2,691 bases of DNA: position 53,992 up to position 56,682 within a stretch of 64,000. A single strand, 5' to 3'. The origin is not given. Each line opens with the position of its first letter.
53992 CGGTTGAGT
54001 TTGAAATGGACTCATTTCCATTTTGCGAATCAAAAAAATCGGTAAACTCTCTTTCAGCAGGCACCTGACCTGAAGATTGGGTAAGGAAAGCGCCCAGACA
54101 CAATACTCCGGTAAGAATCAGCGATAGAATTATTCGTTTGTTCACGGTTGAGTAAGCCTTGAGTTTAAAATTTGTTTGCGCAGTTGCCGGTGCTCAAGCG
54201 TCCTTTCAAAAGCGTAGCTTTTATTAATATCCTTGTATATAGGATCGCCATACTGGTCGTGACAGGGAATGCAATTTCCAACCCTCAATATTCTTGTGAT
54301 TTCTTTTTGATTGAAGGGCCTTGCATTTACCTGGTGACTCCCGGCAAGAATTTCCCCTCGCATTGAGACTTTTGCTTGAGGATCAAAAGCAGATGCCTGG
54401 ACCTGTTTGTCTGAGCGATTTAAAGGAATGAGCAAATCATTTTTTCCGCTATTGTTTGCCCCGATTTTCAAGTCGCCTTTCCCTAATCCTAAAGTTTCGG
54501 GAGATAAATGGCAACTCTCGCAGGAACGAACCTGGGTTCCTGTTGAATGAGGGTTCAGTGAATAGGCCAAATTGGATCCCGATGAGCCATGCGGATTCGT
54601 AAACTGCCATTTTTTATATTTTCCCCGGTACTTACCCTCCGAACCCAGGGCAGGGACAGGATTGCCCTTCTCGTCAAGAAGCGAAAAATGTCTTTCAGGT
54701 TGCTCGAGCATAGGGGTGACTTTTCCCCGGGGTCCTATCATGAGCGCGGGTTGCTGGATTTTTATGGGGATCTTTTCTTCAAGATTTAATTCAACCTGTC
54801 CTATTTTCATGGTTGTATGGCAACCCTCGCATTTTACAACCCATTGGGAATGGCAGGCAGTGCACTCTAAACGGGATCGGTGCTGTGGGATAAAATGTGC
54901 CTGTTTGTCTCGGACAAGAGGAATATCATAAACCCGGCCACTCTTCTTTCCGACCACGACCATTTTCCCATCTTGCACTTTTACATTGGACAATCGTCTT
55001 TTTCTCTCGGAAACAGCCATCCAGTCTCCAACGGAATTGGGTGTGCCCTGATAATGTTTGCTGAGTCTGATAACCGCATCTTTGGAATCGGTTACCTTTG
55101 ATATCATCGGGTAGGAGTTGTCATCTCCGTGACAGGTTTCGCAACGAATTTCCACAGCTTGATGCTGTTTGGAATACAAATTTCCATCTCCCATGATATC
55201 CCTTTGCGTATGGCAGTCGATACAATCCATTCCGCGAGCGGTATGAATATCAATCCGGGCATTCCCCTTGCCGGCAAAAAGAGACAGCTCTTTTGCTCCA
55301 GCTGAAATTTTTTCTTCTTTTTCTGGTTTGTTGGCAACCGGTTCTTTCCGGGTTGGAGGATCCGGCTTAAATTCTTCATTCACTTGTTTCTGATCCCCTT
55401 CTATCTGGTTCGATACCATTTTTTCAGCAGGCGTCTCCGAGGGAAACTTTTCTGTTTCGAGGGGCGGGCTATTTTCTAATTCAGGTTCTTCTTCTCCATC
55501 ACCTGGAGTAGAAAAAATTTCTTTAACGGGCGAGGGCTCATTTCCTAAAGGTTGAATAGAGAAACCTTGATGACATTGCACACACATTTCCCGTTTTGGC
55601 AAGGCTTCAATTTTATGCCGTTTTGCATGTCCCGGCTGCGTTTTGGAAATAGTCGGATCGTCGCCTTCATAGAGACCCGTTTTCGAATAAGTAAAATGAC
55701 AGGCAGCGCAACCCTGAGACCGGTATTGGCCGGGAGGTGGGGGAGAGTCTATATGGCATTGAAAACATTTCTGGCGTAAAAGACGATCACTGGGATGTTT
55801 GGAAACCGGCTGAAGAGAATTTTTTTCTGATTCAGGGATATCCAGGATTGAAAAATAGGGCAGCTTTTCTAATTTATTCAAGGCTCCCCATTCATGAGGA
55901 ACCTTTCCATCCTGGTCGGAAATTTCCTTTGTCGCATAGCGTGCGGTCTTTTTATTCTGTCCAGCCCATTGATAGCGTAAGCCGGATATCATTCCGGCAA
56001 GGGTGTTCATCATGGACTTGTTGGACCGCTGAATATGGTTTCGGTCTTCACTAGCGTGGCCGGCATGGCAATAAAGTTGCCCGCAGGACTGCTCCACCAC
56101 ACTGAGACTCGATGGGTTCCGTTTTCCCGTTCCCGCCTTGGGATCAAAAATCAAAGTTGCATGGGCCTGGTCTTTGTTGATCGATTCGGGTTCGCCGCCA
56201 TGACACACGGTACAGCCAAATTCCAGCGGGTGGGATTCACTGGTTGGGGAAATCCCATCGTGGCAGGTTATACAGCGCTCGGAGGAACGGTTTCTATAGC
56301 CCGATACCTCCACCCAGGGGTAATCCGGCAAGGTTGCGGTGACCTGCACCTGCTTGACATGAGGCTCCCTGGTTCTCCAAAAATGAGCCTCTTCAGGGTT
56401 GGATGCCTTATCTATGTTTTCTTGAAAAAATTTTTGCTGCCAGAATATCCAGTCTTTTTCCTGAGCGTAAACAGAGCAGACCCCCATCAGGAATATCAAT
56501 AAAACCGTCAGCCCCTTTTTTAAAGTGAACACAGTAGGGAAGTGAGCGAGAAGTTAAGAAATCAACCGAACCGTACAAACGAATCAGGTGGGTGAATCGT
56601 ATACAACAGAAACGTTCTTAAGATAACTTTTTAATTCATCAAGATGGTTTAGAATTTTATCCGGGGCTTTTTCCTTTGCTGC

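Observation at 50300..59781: Uncharacterised multihaem cytochrome cluster with an NHL propeller, an Hpt protein and no recognisable membrane or porin partner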

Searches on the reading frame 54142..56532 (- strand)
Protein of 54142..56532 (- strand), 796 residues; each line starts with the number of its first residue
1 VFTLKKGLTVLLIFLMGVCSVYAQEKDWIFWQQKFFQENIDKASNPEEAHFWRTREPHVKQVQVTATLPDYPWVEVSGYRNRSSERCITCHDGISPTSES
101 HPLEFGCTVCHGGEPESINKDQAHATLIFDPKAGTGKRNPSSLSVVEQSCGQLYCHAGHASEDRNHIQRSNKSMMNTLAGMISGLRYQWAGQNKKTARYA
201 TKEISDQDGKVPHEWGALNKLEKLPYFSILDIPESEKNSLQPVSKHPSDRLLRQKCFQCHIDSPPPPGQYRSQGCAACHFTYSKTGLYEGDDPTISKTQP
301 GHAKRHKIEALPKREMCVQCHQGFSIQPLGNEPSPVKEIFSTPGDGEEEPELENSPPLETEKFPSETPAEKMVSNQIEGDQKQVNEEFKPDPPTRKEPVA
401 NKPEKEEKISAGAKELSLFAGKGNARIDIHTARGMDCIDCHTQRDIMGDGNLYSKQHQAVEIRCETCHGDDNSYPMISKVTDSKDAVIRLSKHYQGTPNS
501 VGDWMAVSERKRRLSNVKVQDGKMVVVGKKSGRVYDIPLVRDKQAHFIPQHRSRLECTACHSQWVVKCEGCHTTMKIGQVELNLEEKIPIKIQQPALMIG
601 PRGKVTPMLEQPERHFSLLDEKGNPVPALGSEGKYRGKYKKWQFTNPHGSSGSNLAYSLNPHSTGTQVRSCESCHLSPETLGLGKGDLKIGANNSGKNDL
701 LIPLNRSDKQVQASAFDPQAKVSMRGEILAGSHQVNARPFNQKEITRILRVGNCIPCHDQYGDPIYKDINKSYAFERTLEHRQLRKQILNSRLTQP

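Call 6: search_protein_families(library=pfam, proteins=[window:54142-56532:-], max_evalue=0.01)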
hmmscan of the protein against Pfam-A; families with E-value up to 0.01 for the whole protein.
window:54142-56532:- (796 aa): 5 families
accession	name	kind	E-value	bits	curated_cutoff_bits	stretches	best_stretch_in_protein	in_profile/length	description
PF14537.11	Cytochrom_c3_2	-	6e-12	46.3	25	2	255-324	8-67/79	Cytochrome c3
PF02085.21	Cytochrom_CIII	-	2e-05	25.3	22.9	0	253-323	30-84/101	Class III cytochrome C family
PF14522.11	Cytochrome_C7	-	4.2e-05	23.7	24.8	1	427-474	5-54/67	Cytochrome c7 and related cytochrome c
PF13435.11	Cytochrome_C554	-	0.0036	18.6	20.8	1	432-469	46-84/84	Cytochrome c554 and c-prime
PF22113.1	Mtrc-MtrF_II-IV_dom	-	0.0097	15.9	30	0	272-323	81-129/176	Outer membrane cytochrome MtrC/MtrF-like, domains II/IV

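Call 7: search_protein_families(library=ncbifam, proteins=[window:54142-56532:-], max_evalue=0.01)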
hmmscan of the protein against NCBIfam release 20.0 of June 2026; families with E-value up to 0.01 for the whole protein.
window:54142-56532:- (796 aa): 3 families
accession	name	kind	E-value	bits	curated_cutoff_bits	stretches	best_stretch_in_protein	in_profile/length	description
NF040943.1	cytoc3_ExtM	equivalog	3.4e-88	296.4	800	4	426-576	257-405/599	selenite/tellurite reduction operon c-type cytochrome ExtM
NF040968.1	FeS_ExtO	equivalog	0.00042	19.3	200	1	545-567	215-237/416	selenite/tellurite reduction operon b-type cytochrome iron-sulfur cluster-binding subunit ExtO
NF041762.1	diheme_GEGP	equivalog_domain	0.0088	15.3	300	0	143-209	44-101/359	GEGP motif-containing diheme protein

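Call 14: search_solved_structures(query=window:54142-56532:-, max_evalue=1)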
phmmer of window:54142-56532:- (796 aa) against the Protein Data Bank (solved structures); distinct sequences matched with E-value up to 1: 1.
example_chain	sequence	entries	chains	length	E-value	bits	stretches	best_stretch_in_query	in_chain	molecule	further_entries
6lod_A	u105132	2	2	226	0.81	11.3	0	425-452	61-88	MULTIHEME_CYTC domain-containing protein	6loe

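Call 16: find_homologous_proteins(query=window:54142-56532:-, max_evalue=0.00001)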
Query window:54142-56532:- (796 aa): 370 proteins with E <= 0.00001 among 3793 candidates; the best 120 are listed.
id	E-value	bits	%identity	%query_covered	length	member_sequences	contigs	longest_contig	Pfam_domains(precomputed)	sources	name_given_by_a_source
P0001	0.0e+0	1842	100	98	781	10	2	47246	PF14537.12,PF02085.22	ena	-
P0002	0.0e+0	1518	79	100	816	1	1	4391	PF14537.12,PF14522.12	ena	-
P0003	0.0e+0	1466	77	100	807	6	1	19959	PF14537.12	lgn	-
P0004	0.0e+0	1459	76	100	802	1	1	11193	PF14537.12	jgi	-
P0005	0.0e+0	1448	77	98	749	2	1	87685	PF14537.12,PF02085.22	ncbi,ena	-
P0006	0.0e+0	1444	76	100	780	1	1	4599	PF14537.12,PF14522.12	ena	-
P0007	0.0e+0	1425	74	100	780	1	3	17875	PF14537.12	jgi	-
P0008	0.0e+0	1424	75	100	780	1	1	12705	PF14537.12,PF14522.12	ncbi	ncbi:uncharacterized protein METZ01_LOCUS42406, partial [marine metagenome]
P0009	0.0e+0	1424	74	100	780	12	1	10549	PF14537.12,PF02085.22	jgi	-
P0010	0.0e+0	1423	75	100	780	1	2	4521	PF14537.12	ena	-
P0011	0.0e+0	1422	74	100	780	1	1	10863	PF14537.12,PF14522.12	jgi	-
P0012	0.0e+0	1422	74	100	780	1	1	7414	PF14537.12,PF14522.12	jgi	-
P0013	0.0e+0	1422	74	100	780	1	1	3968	PF14537.12,PF14522.12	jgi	-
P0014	0.0e+0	1421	74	100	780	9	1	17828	PF14537.12,PF14522.12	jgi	-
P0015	0.0e+0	1418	74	100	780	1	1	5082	PF14537.12,PF14522.12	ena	-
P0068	0.0e+0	1134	61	99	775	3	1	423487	PF14537.12,PF02085.22,PF14522.12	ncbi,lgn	-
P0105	0.0e+0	1089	60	100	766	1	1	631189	PF14537.12,PF02085.22,PF14522.12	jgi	jgi:hypothetical protein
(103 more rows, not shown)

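Call 23: find_encoding_contigs(protein=P0068, flank=10000, max_places=2)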
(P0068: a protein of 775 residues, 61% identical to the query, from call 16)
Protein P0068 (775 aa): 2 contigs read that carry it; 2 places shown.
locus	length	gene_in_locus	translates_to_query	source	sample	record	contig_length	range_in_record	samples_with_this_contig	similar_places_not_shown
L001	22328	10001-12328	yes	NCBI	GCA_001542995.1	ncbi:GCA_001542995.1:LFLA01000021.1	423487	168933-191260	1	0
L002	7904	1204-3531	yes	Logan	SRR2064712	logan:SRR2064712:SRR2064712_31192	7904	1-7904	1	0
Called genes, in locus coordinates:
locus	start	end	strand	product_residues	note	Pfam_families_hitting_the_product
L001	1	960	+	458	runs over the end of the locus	PF10396:TrmE_N, PF00350:Dynamin_N (faint), PF12631:MnmE_helical, PF01926:MMR_HSR1, PF02421:FeoB_N, PF04548:AIG1 (weak)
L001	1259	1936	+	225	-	PF03167:UDG (weak)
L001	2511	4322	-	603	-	PF02310:B12-binding (faint), PF04055:Radical_SAM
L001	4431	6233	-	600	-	PF02310:B12-binding (faint), PF04055:Radical_SAM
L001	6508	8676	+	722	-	PF05787:PhoX (faint), PF25021:TEN_NHL, PF01436:NHL (weak), PF25021:TEN_NHL, PF01436:NHL (weak), PF25021:TEN_NHL, PF01436:NHL (weak), PF25021:TEN_NHL, +7 more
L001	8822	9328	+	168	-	PF13474:SnoaL_3 (weak)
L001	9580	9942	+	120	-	-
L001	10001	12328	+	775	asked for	PF02085:Cytochrom_CIII (faint), PF14522:Cytochrome_C7 (faint), PF14537:Cytochrom_c3_2 (faint)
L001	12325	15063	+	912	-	PF14522:Cytochrome_C7 (faint), PF14537:Cytochrom_c3_2 (faint), PF22113:Mtrc-MtrF_II-IV_dom (faint)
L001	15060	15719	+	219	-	PF00034:Cytochrom_C (faint), PF13442:Cytochrome_CBB3 (faint), PF02433:FixO (faint)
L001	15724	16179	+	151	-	PF00034:Cytochrom_C (weak), PF13442:Cytochrome_CBB3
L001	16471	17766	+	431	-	PF06245:DUF1015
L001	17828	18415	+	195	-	PF03193:RsgA_GTPase (faint), PF01926:MMR_HSR1, PF02421:FeoB_N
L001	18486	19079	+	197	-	-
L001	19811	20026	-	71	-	PF01257:2Fe-2S_thioredx (weak)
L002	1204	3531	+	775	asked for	PF02085:Cytochrom_CIII (faint), PF14522:Cytochrome_C7 (faint), PF14537:Cytochrom_c3_2 (faint)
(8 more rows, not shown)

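Call 24: find_encoding_contigs(protein=P0105, flank=10000, max_places=2)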
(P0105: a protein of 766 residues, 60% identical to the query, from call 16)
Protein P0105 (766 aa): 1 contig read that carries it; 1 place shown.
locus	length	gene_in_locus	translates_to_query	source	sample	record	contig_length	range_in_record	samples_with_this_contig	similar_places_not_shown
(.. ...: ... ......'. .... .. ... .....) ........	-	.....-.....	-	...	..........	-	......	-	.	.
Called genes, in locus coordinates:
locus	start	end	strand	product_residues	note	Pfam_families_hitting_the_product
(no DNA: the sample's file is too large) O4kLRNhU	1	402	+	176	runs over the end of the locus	PF00072:Response_reg, PF00196:GerE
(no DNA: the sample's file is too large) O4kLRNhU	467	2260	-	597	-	PF04055:Radical_SAM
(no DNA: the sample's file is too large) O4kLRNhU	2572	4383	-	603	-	PF02310:B12-binding (faint), PF04055:Radical_SAM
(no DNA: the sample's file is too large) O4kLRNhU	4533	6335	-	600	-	PF02310:B12-binding (faint), PF04055:Radical_SAM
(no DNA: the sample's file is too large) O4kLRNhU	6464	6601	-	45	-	-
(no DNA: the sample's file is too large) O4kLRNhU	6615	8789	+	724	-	PF06977:SdiA-regulated (faint), PF05787:PhoX (faint), PF06739:SBBP (faint), PF07494:Reg_prop (faint), PF08450:SGL (faint), PF25021:TEN_NHL, PF01436:NHL (weak), PF25021:TEN_NHL, +5 more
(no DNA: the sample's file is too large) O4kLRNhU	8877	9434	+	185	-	-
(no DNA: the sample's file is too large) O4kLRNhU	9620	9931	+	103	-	PF01627:Hpt (weak)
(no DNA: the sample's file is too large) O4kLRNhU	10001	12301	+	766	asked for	PF02085:Cytochrom_CIII (faint), PF14522:Cytochrome_C7 (faint), PF14537:Cytochrom_c3_2 (faint)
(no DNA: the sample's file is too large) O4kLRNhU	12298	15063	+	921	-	PF14522:Cytochrome_C7 (faint), PF14537:Cytochrom_c3_2 (faint)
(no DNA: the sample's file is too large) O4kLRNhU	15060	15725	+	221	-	PF00034:Cytochrom_C (faint), PF02433:FixO (faint)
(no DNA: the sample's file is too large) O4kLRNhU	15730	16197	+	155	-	PF00034:Cytochrom_C (faint), PF13442:Cytochrome_CBB3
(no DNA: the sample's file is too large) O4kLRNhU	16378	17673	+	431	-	PF06245:DUF1015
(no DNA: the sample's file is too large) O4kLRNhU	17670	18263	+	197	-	PF01926:MMR_HSR1, PF02421:FeoB_N, PF03193:RsgA_GTPase (faint)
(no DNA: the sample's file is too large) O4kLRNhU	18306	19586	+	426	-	-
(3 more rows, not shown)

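Call 34: search_protein_representatives(protein=window:54142-56532:-)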
Query: 796 residues. Proteins with E-value up to 0.001 (for the whole library): 1061; up to 1e-10: 511; up to 1e-30: 126. The best 150 are listed.
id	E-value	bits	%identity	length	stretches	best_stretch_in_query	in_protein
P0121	4.9e-240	815.7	52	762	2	422-794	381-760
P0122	6.9e-238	808.6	55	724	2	410-792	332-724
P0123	6.1e-209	712.9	47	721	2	418-786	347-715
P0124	3.9e-197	673.8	58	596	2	419-676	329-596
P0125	2.2e-155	535.8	42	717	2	425-784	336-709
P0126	2.0e-140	486.3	87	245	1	1-240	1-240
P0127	9.9e-133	460.8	39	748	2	417-774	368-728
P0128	7.8e-113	395.0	43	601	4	428-686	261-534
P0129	2.3e-103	363.7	51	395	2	42-323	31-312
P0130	2.2e-98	347.2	47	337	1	460-792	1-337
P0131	2.4e-92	327.3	35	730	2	425-795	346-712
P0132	3.7e-91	323.3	33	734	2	427-777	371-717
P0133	1.1e-89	318.5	70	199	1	598-792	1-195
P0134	2.5e-85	304.0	41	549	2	425-583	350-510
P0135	1.7e-76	274.9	35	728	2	417-773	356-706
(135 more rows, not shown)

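Call 38: find_related_loci(query=A3, collection=genome_contigs, flank=10000)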
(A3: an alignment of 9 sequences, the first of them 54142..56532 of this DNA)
Query A3 (796 aa) in genome_contigs; peptide patterns used: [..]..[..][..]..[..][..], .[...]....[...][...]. (x = any residue, [..] = any of these).
600 stretches matched a pattern (row limit reached: there are more); 322 encode a relative of the query (tblastn E <= 1e-3); the best 80 are kept; 79 distinct loci.
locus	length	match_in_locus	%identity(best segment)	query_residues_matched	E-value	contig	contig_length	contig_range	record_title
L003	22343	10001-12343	75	1-796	0e+0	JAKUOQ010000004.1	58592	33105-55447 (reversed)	MAG: Nitrospinales bacterium isolate ALOHA_A2.0_37 A2.0-Nitrospinales-1_4, whole genome shotgun sequence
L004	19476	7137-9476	74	1-796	0e+0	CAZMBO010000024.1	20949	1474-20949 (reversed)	MAG TPA_asm: uncultured Nitrospina sp. isolate SRP200020_co5_392 genome assembly, contig: NODE_3899_length_20949_cov_24.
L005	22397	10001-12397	74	1-796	0e+0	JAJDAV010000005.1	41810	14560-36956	MAG: Nitrospinaceae bacterium isolate OFTM135 OFTM135_4, whole genome shotgun sequence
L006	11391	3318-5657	74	1-796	0e+0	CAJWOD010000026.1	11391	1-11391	MAG TPA_asm: uncultured Nitrospina sp. isolate ERR599084_bin.47_MetaBAT_v2.12.1_MAG genome assembly, contig: NODE_1766_l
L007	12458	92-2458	73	1-796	0e+0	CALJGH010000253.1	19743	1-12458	MAG: uncultured Nitrospinaceae bacterium isolate S2_Bin_METABAT__100_sub_1_1 genome assembly, contig: c_000002632745, wh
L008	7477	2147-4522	73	1-796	0e+0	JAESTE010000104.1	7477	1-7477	MAG: Nitrospinaceae bacterium isolate NORP306 CoAssembly_2293333, whole genome shotgun sequence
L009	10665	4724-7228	68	1-796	0e+0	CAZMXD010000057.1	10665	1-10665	MAG TPA_asm: uncultured Nitrospina sp. isolate ERP001736_co3_55 genome assembly, contig: NODE_3684_length_10665_cov_5.09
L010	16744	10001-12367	70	1-796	0e+0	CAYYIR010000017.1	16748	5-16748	MAG TPA_asm: uncultured Nitrospina sp. isolate SRP077602_co9_56 genome assembly, contig: NODE_4249_length_16748_cov_10.4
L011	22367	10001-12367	70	1-796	0e+0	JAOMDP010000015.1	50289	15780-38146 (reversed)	Nitrospinota bacterium isolate AH-558-C10 AH-558-C10_NODE_15, whole genome shotgun sequence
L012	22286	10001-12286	61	1-792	0e+0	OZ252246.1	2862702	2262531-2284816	MAG: Nitrospinales bacterium isolate 09764799-6df8-48cc-ac82-a3f7e3b0517f genome assembly, chromosome: 1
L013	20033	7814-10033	62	8-792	0e+0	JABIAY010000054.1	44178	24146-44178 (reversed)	MAG: Nitrospina sp. isolate SI048_bin14 k141_689734, whole genome shotgun sequence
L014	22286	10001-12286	60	1-792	0e+0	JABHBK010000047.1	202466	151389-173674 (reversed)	MAG: Nitrospina sp. isolate SI036_bin78 k141_732441, whole genome shotgun sequence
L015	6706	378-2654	61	8-792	0e+0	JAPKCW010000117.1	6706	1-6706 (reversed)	MAG: Nitrospinaceae bacterium isolate ANT-74 NODE_3342_length_6706_cov_6.292437, whole genome shotgun sequence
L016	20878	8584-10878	60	1-792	0e+0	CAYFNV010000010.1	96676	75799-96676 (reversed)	MAG TPA_asm: uncultured Nitrospina sp. isolate ERP019367_co1_61 genome assembly, contig: NODE_295_length_96676_cov_28.69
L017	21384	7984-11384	72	1-796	0e+0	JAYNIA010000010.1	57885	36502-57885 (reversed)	MAG: Nitrospinota bacterium isolate 139544_COM_vamb_bins.tsv.103 NODE_467_length_57885_cov_10.947882, whole genome shotg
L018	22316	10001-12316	61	6-792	0e+0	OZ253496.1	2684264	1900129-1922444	MAG: Nitrospinales bacterium isolate df65dd65-b23d-4177-8dc5-9078cc071d11 genome assembly, chromosome: 1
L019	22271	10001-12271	46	2-796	0e+0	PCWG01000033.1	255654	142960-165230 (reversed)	MAG: Nitrospinae bacterium CG11_big_fil_rev_8_21_14_0_20_45_15 CG11_8_21_14_0.20_scaffold_26_c, whole genome shotgun seq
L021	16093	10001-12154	45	3-796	0e+0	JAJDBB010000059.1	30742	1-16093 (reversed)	MAG: Nitrospinaceae bacterium isolate OFTM324 OFTM324_58, whole genome shotgun sequence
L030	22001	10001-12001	42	56-792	9e-180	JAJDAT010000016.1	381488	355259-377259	MAG: Nitrospinia bacterium isolate OFTM166 OFTM166_15, whole genome shotgun sequence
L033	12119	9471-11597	55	8-790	1e-137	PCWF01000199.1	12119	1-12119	MAG: Nitrospinae bacterium CG11_big_fil_rev_8_21_14_0_20_56_8 CG11_8_21_14_0.20_scaffold_3237_c, whole genome shotgun se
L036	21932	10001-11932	41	85-792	4e-174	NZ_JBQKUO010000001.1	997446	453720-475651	Nitrospina sp. 32_T5 spades_3, whole genome shotgun sequence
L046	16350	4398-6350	49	59-789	6e-113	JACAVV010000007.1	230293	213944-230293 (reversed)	MAG: Nitrospina sp. isolate MSP contig3, whole genome shotgun sequence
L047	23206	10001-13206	45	1-782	4e-102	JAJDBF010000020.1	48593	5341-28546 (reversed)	MAG: Nitrospinaceae bacterium isolate OFTM7 OFTM7_19, whole genome shotgun sequence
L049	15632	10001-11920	32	85-783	1e-96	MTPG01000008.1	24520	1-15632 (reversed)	MAG: Desulfarculaceae bacterium JdFR-97 JGI24020J35080_1000630, whole genome shotgun sequence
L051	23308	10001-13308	33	1-773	2e-127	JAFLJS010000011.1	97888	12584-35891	MAG: Desulfocapsa sp. isolate MC-05 c_000000798983_1, whole genome shotgun sequence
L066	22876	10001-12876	28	82-772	2e-36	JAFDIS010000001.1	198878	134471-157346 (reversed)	MAG: Deltaproteobacteria bacterium isolate Meg22_1618_Bin_163 Meg22_1618_Bin_163_scaffold_12, whole genome shotgun seque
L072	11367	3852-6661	30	85-777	1e-33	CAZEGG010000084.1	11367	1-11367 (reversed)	MAG TPA_asm: uncultured Desulfobacteraceae bacterium isolate binchicken_co150_295 genome assembly, contig: NODE_13754_le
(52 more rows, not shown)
